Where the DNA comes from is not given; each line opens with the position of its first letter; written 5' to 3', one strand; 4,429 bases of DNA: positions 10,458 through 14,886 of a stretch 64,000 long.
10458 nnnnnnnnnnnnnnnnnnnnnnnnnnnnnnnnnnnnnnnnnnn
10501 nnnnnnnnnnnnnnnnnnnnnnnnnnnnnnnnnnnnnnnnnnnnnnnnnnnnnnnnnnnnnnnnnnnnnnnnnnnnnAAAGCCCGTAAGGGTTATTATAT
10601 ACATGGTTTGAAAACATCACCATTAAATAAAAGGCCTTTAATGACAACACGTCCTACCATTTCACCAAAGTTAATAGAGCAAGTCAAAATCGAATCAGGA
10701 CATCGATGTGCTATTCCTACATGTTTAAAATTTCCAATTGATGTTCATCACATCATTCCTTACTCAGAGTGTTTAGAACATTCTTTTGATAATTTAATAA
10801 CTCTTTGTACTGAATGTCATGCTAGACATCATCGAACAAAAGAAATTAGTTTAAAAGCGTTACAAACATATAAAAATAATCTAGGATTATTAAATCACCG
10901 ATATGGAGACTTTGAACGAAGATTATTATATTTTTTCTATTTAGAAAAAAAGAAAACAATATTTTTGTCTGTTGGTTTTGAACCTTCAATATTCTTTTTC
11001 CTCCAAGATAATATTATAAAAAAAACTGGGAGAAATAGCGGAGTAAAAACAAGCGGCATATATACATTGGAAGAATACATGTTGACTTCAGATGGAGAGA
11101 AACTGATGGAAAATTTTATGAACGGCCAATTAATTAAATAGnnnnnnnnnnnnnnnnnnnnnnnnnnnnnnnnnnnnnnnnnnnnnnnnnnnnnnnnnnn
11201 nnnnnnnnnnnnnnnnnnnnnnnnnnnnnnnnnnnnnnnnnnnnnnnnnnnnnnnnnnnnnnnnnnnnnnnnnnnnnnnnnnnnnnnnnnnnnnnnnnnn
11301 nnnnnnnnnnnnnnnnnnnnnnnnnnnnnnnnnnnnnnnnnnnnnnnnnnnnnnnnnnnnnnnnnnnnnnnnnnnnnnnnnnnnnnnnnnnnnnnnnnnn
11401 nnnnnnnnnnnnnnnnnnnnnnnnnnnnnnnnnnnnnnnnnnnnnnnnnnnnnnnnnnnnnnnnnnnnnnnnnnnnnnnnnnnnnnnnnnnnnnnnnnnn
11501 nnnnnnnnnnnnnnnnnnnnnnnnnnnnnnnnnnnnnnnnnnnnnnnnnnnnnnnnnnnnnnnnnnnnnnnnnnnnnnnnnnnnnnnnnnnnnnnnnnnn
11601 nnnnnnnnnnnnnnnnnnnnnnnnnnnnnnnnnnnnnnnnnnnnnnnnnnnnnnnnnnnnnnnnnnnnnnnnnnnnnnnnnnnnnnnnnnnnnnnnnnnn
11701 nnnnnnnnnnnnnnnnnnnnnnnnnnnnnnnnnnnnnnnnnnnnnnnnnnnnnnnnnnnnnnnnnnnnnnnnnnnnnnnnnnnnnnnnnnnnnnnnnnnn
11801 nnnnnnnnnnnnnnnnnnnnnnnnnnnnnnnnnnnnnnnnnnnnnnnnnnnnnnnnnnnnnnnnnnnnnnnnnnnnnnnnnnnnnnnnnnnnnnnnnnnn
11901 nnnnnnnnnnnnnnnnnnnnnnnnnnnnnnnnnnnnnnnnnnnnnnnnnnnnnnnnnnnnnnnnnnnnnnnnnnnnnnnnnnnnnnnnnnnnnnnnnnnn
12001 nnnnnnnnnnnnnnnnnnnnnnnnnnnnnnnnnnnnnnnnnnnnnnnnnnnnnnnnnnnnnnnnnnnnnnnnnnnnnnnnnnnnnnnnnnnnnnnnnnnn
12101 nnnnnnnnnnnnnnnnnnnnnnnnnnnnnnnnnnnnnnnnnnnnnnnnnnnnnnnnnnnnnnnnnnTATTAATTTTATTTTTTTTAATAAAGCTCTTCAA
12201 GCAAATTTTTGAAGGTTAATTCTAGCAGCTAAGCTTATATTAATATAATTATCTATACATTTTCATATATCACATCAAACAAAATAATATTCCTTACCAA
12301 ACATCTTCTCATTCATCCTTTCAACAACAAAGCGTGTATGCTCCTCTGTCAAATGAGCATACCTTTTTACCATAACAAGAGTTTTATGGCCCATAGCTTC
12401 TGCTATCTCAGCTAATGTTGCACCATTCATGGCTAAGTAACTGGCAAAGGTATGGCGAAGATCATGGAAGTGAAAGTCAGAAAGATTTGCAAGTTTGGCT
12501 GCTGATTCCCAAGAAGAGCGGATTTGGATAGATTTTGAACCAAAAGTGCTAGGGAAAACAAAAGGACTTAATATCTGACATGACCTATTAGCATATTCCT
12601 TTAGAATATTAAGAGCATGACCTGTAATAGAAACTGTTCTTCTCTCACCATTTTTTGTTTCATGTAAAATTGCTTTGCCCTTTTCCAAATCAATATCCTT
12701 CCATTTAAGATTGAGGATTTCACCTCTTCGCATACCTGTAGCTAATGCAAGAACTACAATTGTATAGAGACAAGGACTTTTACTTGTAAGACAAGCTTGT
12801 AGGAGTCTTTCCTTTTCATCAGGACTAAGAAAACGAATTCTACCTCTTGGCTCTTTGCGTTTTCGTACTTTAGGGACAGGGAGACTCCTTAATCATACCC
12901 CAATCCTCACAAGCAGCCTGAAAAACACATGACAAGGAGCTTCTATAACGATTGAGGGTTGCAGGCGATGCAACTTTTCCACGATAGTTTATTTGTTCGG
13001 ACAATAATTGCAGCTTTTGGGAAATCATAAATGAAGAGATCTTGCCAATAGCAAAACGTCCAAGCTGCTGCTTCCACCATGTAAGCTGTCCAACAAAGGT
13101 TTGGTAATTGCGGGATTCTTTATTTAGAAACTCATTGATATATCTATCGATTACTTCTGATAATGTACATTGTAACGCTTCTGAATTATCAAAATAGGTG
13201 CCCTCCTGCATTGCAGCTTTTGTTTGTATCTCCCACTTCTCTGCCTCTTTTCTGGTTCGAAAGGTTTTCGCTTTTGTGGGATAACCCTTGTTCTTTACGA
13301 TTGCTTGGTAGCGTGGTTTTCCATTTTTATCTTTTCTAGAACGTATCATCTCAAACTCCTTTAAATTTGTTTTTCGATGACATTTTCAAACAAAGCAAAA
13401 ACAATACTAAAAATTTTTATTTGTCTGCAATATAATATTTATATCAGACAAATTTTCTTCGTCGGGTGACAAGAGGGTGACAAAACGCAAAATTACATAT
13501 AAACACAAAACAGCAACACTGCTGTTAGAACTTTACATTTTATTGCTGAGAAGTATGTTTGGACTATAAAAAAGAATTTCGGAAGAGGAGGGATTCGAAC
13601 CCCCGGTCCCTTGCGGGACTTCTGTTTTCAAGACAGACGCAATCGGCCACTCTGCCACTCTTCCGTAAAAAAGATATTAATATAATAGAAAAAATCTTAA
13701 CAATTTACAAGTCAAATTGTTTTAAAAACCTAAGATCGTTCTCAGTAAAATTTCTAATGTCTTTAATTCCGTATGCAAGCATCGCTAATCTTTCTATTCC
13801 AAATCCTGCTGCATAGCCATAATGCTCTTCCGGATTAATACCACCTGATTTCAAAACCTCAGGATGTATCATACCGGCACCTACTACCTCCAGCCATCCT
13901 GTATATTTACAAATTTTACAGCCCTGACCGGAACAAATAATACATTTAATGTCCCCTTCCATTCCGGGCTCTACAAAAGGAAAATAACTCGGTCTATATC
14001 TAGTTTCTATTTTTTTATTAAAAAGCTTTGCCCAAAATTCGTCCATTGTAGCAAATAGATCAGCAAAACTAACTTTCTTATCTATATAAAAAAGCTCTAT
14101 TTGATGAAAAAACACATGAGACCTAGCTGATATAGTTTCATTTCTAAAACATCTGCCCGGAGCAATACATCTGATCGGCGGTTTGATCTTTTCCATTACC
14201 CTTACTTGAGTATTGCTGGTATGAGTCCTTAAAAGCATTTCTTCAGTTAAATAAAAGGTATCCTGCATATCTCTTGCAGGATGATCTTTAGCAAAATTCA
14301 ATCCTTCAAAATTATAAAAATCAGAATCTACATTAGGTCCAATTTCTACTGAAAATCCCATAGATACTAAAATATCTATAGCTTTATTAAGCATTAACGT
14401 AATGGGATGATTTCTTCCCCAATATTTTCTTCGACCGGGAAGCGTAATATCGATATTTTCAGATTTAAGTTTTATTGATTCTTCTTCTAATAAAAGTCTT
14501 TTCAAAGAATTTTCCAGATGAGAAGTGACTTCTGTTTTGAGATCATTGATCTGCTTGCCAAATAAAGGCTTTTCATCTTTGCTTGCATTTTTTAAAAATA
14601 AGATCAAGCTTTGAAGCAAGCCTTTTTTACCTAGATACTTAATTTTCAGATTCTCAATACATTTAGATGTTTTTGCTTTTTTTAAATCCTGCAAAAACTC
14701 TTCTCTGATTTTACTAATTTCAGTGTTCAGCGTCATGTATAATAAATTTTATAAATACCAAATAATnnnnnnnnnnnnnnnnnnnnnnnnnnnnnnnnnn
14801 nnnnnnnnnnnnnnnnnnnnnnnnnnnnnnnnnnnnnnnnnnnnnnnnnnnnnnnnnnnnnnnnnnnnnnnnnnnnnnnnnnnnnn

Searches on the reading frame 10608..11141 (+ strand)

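Call 7: search_protein_families(library=pfam, proteins=[window:10608-11141:+], max_evalue=0.01)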
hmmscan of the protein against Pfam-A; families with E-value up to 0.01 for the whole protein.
window:10608-11141:+ (177 aa): 4 families
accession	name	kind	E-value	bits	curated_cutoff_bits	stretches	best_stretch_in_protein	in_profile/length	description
PF01844.29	HNH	-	7.4e-09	36.1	21.4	1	37-76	7-46/47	HNH endonuclease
PF14279.12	HNH_5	-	0.00028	21.2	27.5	1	46-74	15-43/56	HNH endonuclease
PF13395.12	HNH_4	-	0.0016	18.8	22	1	44-65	18-39/54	HNH endonuclease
PF13391.12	HNH_2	-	0.0044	17.3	21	1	34-76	1-60/66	HNH endonuclease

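Call 8: search_protein_families(library=padloc, proteins=[window:10608-11141:+], max_evalue=0.01)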
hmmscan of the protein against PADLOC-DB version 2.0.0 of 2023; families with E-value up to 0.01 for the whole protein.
window:10608-11141:+ (177 aa): 5 families
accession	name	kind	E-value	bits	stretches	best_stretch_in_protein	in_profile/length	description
PDLC02859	DpdF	-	4.3e-05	20.1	1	44-77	22-55/545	DpdF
PDLC03656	mREase_IV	-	0.00014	19.7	1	44-80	225-261/277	Type IV methyl-directed restriction enzyme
PDLC04772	PDC-M68A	-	0.00025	19.1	0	58-89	69-101/253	-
PDLC00643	ZorE2|ZorE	-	0.0061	13.9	1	44-92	233-277/282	HNH endonuclease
PDLC00354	PtuB1|PtuB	-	0.0099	13.5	0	40-78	62-102/204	Unknown function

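Call 9: search_protein_families(library=ncbifam, proteins=[window:10608-11141:+], max_evalue=0.001)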
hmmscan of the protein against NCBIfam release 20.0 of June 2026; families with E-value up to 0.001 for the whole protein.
window:10608-11141:+ (177 aa): 1 family
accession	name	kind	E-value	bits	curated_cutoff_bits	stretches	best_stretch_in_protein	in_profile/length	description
NF040563.1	guided_IscB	equivalog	4.7e-07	29.2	175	1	30-86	191-248/314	RNA-guided endonuclease IscB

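Call 68: search_protein_families(library=phrogs, proteins=[window:10608-11141:+], max_evalue=0.001)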
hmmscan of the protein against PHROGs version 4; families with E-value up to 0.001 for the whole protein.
window:10608-11141:+ (177 aa): 13 families
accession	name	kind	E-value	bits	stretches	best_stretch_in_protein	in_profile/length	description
phrog_119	-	DNA, RNA and nucleotide metabolism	3.3e-09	37.1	1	24-91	196-270/443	HNH endonuclease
phrog_333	-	DNA, RNA and nucleotide metabolism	3.8e-08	34.6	1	21-74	23-78/138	HNH endonuclease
phrog_7370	-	DNA, RNA and nucleotide metabolism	6.7e-08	33.6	1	13-77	23-86/115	HNH endonuclease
phrog_144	-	DNA, RNA and nucleotide metabolism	1.1e-06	29.5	1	45-82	101-140/175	HNH endonuclease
phrog_1271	-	DNA, RNA and nucleotide metabolism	1.6e-06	28.7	1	44-84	286-325/361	HNH endonuclease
phrog_589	-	DNA, RNA and nucleotide metabolism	9.7e-06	26.4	1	24-90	84-154/179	HNH endonuclease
phrog_5956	-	DNA, RNA and nucleotide metabolism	3.3e-05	24.6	1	44-81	75-114/138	HNH endonuclease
phrog_8048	-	DNA, RNA and nucleotide metabolism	5.4e-05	23.5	1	29-81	174-232/273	HNH endonuclease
phrog_740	-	DNA, RNA and nucleotide metabolism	6.5e-05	23.1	1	12-77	19-87/332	HNH endonuclease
phrog_4581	-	head and packaging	0.00014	22.4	1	22-86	56-120/395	terminase small subunit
phrog_8446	-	DNA, RNA and nucleotide metabolism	0.0002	22.1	1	45-78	162-199/211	HNH endonuclease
phrog_6544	-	unknown function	0.00023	21.6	1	21-90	16-83/248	-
phrog_6050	-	DNA, RNA and nucleotide metabolism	0.00043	20.2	1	43-81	326-364/402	HNH endonuclease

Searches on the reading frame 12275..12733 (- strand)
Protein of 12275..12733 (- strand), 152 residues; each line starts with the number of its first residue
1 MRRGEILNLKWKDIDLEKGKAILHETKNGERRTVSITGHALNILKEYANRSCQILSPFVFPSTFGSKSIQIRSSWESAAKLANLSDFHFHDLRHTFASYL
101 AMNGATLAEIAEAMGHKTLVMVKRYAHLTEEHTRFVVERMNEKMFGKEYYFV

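Call 68: search_protein_families(library=phrogs, proteins=[window:12275-12733:-], max_evalue=0.001)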
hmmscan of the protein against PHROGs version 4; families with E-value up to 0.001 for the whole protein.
window:12275-12733:- (152 aa): 7 families
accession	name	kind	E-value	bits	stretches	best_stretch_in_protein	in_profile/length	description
phrog_1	-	integration and excision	1.1e-39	138.3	1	1-146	301-453/611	integrase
phrog_216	-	integration and excision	2.9e-33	116.2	1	1-142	88-238/301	integrase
phrog_35951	-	unknown function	1.9e-15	58.1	1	73-133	7-67/97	-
phrog_7685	-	integration and excision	1.2e-12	48.9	1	26-141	124-236/240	integrase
phrog_25190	-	integration and excision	7.9e-06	27.2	1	35-130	4-91/109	integrase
phrog_7269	-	integration and excision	2.2e-05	25.3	1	89-132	30-73/89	integrase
phrog_34557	-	integration and excision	0.00088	20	0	89-132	127-170/183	integrase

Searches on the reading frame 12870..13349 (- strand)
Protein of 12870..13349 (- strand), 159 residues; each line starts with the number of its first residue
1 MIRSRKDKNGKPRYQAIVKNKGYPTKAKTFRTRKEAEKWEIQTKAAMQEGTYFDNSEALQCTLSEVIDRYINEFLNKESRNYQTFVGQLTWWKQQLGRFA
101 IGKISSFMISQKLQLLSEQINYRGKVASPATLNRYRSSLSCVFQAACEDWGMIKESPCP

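Call 68: search_protein_families(library=phrogs, proteins=[window:12870-13349:-], max_evalue=0.001)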
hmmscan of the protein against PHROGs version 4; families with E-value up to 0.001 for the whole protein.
window:12870-13349:- (159 aa): 1 family
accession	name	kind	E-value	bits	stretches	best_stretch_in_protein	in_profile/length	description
phrog_1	-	integration and excision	2e-14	54.8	1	4-158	114-253/611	integrase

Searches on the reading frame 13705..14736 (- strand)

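Call 71: search_protein_families(library=ncbifam, proteins=[window:13705-14736:-], max_evalue=1e-10)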
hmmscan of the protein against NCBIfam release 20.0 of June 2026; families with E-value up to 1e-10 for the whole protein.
window:13705-14736:- (343 aa): 4 families
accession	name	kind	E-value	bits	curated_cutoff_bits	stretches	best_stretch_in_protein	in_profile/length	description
TIGR00468.1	pheS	equivalog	2.8e-91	306.1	237.45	1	49-341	10-322/324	phenylalanine--tRNA ligase subunit alpha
NF003210.0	PRK04172.1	equivalog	3e-58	197.9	350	2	164-341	329-491/496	phenylalanine--tRNA ligase subunit alpha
NF051887.1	PheS_related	equivalog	4e-35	121.6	300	1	108-341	10-239/349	PheS-related mystery ligase SrmL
TIGR00469.1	pheS_mito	equivalog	4.3e-31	108.1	258.35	2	236-341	250-343/451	phenylalanine--tRNA ligase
